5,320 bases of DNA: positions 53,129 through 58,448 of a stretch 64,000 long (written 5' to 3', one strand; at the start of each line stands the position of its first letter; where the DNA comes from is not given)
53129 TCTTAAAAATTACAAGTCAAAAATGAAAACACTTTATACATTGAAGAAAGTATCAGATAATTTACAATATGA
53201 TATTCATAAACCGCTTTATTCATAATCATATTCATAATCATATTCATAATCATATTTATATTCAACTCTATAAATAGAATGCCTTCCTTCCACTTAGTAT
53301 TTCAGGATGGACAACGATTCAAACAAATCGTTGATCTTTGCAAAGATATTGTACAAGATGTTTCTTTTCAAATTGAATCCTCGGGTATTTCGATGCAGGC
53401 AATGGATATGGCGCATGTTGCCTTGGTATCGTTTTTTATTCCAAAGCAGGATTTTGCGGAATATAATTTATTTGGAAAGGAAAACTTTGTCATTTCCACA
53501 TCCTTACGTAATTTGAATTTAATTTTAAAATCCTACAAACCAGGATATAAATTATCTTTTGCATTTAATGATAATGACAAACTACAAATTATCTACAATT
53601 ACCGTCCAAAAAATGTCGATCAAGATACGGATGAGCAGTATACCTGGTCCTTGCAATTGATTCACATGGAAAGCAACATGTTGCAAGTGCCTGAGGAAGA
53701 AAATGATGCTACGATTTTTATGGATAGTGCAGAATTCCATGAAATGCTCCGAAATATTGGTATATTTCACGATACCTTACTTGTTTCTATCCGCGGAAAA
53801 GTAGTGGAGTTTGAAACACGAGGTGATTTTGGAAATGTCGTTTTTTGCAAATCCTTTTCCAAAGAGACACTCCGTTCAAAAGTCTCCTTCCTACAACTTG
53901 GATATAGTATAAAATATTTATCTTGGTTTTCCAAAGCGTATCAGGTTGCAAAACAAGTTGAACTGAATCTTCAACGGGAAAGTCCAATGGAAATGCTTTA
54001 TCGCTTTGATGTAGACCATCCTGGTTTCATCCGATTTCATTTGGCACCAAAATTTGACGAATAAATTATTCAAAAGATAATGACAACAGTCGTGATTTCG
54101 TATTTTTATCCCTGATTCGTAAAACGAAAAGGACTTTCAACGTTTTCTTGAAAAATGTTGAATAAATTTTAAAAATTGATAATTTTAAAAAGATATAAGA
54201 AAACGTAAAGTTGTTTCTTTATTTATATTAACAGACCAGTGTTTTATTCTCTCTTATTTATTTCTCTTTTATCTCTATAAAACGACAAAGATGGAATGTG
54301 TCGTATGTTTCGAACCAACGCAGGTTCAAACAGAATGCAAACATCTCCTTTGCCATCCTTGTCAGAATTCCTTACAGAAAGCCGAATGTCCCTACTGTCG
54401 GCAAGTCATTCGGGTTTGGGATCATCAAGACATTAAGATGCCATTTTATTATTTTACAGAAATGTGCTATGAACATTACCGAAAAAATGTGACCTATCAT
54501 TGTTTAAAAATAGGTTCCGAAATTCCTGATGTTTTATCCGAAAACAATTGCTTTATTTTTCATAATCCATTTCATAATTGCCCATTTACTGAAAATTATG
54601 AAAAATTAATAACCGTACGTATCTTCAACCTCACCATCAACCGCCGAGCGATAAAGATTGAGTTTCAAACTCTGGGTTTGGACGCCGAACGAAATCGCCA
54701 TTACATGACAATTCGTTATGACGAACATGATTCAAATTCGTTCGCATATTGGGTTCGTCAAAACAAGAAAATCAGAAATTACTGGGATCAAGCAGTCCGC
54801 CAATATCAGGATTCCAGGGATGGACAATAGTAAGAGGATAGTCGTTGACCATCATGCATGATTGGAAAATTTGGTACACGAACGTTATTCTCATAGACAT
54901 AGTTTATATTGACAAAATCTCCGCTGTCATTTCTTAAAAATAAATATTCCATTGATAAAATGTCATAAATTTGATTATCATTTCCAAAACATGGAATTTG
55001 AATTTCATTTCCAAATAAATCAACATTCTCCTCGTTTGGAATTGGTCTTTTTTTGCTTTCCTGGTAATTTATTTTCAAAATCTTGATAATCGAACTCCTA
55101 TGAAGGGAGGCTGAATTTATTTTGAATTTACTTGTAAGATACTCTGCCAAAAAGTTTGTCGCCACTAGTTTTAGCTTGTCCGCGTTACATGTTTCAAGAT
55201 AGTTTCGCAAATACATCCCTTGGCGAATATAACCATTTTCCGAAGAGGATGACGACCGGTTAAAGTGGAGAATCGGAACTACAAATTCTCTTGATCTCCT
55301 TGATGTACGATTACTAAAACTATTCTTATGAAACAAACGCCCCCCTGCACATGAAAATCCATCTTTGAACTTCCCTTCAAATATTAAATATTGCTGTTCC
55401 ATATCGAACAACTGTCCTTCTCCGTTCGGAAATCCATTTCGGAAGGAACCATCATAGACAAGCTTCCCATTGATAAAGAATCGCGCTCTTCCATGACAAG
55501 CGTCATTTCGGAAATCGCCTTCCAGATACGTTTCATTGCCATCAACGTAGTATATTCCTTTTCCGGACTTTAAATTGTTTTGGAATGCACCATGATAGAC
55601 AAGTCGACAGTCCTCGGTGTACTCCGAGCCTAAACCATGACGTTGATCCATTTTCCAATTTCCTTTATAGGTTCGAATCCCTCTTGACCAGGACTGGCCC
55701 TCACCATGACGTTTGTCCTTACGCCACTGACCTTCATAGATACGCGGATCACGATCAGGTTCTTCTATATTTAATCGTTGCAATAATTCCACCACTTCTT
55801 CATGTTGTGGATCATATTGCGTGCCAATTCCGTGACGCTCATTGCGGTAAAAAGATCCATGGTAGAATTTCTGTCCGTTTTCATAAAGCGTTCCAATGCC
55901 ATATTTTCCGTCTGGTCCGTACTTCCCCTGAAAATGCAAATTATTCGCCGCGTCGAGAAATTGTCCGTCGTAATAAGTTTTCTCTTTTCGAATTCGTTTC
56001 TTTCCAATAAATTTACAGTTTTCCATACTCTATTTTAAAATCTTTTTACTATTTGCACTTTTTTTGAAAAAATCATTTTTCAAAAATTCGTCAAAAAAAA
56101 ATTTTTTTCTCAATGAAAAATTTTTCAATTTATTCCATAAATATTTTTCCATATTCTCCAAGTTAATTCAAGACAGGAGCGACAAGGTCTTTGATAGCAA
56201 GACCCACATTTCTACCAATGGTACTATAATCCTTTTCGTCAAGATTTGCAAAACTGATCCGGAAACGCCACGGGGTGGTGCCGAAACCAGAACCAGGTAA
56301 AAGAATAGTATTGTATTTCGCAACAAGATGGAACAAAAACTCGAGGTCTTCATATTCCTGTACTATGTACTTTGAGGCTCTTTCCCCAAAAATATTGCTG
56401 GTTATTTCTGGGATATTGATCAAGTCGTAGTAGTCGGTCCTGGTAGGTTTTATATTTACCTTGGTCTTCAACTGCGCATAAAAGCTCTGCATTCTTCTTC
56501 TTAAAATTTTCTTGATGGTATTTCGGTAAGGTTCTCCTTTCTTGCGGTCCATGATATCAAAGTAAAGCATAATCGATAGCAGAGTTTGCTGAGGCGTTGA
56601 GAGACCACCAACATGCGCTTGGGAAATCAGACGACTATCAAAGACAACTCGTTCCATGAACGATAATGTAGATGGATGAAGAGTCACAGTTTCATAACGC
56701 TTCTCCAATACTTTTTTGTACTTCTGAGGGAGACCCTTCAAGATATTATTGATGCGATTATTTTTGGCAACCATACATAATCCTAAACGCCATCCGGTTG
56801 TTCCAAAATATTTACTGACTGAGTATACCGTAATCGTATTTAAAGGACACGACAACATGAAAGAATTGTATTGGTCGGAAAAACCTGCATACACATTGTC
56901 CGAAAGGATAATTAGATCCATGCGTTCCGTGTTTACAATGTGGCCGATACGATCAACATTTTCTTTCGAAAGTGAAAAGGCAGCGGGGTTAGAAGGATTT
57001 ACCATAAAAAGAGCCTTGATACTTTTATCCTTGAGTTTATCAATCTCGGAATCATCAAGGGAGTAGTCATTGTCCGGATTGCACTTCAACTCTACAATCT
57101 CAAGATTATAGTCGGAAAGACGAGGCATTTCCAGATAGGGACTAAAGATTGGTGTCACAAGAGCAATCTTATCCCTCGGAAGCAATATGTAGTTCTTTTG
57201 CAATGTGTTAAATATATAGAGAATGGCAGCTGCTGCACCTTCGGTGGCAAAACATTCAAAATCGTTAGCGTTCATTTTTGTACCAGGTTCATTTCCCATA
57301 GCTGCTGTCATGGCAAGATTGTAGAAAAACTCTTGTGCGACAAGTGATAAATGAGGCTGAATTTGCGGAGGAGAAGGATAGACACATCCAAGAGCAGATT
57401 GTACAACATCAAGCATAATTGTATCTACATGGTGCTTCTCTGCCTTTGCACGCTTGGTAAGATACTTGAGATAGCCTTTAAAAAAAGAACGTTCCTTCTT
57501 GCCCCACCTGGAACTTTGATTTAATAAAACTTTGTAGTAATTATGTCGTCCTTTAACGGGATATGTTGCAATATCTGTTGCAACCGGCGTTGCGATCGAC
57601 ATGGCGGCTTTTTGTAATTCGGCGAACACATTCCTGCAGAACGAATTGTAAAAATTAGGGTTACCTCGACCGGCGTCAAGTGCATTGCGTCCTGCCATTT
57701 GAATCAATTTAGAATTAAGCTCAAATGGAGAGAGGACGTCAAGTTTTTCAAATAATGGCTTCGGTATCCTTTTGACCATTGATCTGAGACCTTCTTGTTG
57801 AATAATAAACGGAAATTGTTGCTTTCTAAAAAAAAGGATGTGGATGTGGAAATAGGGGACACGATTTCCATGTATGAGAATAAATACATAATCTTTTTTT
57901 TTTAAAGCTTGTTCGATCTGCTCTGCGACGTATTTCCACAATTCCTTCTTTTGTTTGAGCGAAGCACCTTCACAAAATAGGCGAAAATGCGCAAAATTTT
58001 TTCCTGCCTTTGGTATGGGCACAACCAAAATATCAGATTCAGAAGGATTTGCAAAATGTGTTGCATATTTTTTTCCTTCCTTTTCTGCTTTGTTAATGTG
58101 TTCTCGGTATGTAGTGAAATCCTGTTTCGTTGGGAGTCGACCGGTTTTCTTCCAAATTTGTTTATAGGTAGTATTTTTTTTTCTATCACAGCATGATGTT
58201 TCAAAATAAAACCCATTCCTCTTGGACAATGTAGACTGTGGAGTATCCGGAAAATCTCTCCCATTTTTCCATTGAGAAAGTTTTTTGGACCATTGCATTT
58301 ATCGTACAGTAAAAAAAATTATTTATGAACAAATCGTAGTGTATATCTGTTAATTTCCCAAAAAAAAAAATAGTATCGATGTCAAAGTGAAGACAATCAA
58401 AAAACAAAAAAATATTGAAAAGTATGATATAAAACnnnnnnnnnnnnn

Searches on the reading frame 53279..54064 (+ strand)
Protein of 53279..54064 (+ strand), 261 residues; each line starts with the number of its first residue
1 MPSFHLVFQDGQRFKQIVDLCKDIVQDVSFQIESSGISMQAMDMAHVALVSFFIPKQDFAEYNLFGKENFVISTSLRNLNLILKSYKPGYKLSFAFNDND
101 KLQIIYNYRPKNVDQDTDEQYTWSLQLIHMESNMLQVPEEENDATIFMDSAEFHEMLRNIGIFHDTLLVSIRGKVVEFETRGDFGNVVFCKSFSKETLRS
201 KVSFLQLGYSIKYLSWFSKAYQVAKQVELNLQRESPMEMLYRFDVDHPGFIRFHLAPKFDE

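Call 32: search_protein_families(library=pfam, proteins=[window:53279-54064:+], max_evalue=0.001)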
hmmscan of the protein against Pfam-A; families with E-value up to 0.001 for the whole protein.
window:53279-54064:+ (261 aa): 2 families
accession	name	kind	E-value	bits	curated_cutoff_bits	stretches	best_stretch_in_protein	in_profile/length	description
PF00705.23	PCNA_N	-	3e-17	63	20.3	1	6-131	4-124/127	Proliferating cell nuclear antigen, N-terminal domain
PF02747.20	PCNA_C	-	8.6e-16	58.7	23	1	137-258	2-128/128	Proliferating cell nuclear antigen, C-terminal domain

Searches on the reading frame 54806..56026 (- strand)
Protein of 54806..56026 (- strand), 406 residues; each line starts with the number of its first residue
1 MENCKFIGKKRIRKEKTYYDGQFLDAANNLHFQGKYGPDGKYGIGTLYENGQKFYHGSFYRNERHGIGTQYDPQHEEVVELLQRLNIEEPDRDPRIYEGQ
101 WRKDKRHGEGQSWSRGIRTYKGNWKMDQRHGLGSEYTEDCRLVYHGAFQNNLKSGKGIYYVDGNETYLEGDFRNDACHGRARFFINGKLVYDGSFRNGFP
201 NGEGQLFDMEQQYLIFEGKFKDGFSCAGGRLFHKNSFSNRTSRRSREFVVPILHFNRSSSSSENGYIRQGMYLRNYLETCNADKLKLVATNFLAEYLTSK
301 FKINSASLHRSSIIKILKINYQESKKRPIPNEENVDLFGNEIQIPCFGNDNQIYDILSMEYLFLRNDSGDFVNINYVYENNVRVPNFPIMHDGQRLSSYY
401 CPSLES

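Call 7: search_protein_families(library=pfam, proteins=[window:54806-56026:-], max_evalue=0.001)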
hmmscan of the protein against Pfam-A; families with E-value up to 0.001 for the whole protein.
window:54806-56026:- (406 aa): 1 family
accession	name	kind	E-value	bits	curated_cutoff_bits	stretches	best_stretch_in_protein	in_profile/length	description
PF02493.26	MORN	-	1.4e-16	59.7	22.5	1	97-111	1-15/23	MORN repeat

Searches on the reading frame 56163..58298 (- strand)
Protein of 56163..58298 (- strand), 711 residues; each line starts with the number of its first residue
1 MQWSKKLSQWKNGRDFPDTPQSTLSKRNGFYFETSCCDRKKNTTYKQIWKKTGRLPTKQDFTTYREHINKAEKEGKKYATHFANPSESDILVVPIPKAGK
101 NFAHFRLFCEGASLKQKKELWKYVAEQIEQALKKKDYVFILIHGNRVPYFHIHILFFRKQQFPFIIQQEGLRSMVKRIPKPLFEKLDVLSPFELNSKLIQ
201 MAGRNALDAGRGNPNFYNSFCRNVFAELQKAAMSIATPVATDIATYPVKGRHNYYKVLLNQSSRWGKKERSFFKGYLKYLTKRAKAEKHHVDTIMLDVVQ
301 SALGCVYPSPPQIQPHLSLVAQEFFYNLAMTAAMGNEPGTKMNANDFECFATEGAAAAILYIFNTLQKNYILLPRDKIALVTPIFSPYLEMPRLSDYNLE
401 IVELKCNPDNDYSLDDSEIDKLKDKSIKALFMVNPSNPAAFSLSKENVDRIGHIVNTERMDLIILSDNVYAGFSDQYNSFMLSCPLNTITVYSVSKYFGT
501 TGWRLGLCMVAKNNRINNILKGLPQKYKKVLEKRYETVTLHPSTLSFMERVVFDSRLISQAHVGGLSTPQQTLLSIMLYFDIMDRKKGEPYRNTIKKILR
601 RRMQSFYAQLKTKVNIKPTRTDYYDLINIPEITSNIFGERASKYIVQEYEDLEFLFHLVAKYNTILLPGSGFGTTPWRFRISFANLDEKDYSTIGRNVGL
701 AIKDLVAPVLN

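Call 7: search_protein_families(library=pfam, proteins=[window:56163-58298:-], max_evalue=0.001)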
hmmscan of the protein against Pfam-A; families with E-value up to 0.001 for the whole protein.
window:56163-58298:- (711 aa): 2 families
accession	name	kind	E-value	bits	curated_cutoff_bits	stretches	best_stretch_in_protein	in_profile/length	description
PF00155.27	Aminotran_1_2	-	1.6e-23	83.9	19.7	1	334-691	55-354/361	Aminotransferase class I and II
PF22086.1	DUF6940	-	1.6e-19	71.2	27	1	3-153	2-154/168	Family of unknown function (DUF6940)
